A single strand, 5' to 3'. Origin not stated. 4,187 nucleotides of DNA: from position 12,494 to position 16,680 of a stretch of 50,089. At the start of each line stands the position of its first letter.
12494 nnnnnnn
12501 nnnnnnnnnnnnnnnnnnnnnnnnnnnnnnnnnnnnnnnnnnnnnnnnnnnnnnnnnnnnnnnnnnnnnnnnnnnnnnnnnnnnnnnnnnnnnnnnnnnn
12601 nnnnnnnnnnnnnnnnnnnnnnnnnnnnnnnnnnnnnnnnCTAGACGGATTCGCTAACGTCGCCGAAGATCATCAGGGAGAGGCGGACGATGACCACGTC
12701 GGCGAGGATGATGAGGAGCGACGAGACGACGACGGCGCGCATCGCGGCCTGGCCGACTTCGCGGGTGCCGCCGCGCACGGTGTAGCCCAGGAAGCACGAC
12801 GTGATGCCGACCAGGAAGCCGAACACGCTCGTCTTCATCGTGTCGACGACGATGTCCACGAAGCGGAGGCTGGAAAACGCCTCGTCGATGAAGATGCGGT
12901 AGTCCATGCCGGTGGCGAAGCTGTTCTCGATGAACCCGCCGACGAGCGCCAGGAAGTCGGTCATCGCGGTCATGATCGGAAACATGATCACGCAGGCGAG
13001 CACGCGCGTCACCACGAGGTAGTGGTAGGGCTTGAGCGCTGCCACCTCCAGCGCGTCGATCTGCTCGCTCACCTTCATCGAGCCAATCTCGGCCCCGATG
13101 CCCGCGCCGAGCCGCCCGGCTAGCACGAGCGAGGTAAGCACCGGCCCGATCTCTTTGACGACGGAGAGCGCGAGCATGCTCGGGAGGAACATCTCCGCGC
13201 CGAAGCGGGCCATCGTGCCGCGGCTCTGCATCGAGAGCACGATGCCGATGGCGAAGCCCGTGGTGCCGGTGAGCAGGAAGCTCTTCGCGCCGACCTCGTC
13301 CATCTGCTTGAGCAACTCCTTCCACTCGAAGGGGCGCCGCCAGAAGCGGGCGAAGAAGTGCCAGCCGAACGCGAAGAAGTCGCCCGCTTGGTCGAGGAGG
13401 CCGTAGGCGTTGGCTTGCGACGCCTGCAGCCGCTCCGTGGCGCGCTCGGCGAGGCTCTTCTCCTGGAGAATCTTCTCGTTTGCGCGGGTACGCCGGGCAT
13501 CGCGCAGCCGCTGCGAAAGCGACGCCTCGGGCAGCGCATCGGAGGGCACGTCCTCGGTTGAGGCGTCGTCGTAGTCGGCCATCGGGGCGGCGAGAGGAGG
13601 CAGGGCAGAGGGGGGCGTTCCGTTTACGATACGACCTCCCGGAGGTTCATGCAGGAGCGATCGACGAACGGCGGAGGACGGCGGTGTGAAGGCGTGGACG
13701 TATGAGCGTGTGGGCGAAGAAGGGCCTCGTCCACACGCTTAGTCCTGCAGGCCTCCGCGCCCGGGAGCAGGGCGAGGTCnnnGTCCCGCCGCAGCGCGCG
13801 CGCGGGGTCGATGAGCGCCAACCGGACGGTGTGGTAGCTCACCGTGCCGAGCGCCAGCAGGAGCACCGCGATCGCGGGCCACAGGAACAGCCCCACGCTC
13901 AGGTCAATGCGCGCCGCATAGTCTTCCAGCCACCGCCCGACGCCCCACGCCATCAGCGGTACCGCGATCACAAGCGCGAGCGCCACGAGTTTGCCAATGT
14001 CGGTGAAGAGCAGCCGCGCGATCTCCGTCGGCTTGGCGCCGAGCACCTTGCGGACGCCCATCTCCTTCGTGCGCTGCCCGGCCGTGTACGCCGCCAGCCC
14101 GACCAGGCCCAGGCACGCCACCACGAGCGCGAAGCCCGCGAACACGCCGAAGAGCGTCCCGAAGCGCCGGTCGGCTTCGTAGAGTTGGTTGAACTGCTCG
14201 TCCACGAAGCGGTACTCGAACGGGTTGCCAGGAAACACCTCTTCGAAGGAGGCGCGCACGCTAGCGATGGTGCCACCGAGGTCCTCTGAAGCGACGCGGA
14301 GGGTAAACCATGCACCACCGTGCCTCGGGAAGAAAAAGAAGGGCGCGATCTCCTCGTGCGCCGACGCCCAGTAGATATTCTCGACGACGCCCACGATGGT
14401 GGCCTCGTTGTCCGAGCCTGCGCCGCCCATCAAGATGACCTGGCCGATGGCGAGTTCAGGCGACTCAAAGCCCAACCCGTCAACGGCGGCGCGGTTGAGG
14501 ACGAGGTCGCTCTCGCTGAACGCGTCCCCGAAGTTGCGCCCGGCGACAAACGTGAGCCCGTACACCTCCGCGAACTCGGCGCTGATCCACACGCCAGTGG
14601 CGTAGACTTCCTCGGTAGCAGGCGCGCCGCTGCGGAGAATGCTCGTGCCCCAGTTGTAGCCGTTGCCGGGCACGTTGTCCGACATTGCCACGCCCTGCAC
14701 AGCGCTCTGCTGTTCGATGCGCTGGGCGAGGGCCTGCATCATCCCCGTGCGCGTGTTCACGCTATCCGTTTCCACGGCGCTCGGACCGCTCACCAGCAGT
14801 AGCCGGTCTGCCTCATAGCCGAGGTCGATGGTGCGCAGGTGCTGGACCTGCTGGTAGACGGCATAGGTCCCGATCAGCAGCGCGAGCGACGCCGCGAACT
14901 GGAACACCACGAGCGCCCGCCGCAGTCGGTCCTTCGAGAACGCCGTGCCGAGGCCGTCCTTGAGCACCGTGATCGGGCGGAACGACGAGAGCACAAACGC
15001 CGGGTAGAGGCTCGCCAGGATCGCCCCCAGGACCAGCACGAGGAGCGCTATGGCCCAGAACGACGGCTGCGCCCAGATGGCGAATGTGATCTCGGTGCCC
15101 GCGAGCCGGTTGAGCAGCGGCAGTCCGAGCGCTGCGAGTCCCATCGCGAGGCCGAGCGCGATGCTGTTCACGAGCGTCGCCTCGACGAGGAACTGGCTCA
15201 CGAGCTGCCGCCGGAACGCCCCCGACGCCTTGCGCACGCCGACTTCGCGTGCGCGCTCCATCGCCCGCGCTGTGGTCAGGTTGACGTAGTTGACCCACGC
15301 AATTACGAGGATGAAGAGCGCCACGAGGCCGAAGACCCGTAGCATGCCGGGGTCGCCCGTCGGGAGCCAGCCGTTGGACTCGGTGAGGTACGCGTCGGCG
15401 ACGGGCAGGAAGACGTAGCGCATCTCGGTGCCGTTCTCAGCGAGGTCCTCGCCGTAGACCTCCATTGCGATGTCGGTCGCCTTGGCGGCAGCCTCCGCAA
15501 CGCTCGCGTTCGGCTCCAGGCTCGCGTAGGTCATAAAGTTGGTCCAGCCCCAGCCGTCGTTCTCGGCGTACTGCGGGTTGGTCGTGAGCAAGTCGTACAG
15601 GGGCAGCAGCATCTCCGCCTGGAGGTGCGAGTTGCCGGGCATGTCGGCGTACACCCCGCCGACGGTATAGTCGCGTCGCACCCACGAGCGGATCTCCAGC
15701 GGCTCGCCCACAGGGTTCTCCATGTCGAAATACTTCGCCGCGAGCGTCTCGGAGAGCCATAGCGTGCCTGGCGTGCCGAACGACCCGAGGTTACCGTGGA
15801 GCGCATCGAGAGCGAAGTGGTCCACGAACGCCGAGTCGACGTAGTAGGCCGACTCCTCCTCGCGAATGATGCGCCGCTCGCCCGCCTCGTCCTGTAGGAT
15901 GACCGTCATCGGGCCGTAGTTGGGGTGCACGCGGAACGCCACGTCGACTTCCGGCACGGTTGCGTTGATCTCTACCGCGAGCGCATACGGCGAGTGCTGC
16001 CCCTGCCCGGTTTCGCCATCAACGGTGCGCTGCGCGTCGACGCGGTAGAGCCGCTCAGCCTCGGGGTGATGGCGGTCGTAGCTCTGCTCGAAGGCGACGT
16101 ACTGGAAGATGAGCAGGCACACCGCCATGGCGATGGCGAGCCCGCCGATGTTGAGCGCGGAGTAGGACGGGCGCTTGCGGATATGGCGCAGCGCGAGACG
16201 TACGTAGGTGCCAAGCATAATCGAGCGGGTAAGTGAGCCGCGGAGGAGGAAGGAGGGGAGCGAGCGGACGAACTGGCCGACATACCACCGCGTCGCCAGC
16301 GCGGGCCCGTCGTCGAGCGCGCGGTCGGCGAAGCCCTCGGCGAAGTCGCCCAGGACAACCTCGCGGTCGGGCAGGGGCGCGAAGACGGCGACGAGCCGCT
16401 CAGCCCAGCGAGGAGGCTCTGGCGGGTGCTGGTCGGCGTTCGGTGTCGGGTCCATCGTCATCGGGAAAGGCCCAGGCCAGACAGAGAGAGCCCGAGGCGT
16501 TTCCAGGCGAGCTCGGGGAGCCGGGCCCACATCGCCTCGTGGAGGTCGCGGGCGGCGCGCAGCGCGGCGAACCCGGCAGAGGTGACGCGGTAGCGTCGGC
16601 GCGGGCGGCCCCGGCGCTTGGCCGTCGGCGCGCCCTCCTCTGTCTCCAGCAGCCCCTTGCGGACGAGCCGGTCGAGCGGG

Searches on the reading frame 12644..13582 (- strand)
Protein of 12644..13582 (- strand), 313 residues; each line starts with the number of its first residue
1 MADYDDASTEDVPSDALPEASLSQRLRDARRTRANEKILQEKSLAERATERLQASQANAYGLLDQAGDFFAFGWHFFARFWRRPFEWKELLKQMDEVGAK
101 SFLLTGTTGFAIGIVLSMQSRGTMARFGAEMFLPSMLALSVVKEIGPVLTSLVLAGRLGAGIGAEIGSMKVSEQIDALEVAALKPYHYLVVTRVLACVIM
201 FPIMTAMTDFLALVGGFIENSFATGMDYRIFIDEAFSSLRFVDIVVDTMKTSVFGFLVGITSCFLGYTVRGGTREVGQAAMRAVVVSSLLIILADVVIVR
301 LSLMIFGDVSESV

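Call 24: search_protein_families(library=pfam, proteins=[window:12644-13582:-], max_evalue=0.00001)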
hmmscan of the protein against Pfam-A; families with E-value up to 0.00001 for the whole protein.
window:12644-13582:- (313 aa): 1 family
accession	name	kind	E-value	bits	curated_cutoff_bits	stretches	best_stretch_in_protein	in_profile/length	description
PF02405.21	MlaE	-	2e-66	224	22.5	1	91-299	2-210/212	Permease MlaE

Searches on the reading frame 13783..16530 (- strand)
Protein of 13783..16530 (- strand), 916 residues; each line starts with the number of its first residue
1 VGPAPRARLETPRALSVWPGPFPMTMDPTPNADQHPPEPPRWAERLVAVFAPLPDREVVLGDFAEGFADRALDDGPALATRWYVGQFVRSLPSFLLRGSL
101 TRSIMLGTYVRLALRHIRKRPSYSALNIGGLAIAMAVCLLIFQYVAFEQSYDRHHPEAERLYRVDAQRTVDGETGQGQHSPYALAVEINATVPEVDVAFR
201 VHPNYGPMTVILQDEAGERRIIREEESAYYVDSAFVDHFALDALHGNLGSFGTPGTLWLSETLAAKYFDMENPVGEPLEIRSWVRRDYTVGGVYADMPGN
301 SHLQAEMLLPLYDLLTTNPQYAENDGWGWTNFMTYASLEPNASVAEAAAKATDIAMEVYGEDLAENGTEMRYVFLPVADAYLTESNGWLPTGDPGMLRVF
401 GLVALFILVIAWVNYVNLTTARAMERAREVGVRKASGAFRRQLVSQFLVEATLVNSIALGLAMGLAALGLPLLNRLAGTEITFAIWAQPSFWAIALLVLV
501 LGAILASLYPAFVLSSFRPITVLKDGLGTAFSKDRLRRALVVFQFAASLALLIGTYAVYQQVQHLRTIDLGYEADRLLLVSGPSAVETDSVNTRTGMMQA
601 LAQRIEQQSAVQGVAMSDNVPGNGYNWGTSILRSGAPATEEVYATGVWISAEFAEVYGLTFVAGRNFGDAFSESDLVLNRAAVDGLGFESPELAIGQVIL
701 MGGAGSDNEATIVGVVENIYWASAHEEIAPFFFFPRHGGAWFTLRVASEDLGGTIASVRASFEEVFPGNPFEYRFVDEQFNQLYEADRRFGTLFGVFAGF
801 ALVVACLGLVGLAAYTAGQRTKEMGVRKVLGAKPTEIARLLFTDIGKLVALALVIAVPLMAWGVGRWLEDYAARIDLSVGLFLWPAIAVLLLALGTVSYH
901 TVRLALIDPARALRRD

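Call 24: search_protein_families(library=pfam, proteins=[window:13783-16530:-], max_evalue=0.00001)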
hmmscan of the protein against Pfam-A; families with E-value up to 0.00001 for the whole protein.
window:13783-16530:- (916 aa): 2 families
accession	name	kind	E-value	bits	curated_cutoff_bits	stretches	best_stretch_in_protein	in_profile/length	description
PF12704.14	MacB_PCD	-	6.8e-26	92.3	27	2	124-353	1-206/207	MacB-like periplasmic core domain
PF02687.27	FtsX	-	4.4e-19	69.2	25.5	2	402-516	2-117/120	FtsX-like permease C-terminal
